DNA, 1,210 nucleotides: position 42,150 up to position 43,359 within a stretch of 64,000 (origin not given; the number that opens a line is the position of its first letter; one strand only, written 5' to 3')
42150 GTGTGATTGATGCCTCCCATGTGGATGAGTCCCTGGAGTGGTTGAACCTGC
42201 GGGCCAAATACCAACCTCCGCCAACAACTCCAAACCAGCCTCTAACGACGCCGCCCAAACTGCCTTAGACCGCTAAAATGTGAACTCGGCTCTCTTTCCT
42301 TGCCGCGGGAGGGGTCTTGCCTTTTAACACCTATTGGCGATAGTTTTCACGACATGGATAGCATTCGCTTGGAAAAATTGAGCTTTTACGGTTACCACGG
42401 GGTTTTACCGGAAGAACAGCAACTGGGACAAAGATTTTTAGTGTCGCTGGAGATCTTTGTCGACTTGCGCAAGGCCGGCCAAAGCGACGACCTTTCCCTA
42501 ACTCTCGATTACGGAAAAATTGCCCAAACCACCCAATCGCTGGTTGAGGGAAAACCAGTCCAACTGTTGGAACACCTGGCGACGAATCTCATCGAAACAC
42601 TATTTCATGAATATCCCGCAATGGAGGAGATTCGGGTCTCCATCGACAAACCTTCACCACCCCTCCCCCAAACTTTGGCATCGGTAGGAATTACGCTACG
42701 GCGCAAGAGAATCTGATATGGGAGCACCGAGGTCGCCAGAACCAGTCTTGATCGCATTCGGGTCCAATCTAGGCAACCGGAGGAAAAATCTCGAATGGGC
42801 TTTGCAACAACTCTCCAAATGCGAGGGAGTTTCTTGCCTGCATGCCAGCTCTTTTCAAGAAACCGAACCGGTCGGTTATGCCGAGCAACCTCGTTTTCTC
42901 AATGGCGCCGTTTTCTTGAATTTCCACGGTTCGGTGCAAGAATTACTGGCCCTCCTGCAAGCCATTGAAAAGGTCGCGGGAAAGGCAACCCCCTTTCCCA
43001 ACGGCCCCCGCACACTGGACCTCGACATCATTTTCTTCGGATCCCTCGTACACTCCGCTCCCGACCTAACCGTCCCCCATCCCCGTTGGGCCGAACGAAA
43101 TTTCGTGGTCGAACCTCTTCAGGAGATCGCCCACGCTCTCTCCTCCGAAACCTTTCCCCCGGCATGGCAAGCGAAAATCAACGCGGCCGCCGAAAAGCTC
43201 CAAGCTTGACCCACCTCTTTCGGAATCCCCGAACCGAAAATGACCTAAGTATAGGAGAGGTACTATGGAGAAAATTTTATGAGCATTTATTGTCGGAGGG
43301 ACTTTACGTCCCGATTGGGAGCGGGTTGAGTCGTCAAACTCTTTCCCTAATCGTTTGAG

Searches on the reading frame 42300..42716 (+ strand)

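Call 58: search_protein_families(library=pfam, proteins=[window:42300-42716:+])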
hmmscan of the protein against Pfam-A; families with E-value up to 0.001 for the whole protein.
window:42300-42716:+ (138 aa): 1 family
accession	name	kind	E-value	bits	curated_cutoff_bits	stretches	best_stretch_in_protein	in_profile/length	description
PF02152.23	FolB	-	7.1e-37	126.8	31.8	1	22-133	1-112/113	Dihydroneopterin aldolase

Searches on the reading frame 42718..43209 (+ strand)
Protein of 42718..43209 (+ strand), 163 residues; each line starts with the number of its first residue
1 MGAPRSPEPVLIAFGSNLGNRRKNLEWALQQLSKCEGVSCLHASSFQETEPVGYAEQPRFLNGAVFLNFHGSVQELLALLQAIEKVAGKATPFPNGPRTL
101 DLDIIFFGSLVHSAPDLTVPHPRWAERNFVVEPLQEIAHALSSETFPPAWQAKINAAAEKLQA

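Call 58: search_protein_families(library=pfam, proteins=[window:42718-43209:+])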
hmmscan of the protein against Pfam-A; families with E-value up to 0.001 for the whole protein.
window:42718-43209:+ (163 aa): 1 family
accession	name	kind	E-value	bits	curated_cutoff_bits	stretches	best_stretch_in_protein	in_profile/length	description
PF01288.25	HPPK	-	2.9e-34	118.4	25.7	1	12-138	2-115/116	7,8-dihydro-6-hydroxymethylpterin-pyrophosphokinase (HPPK)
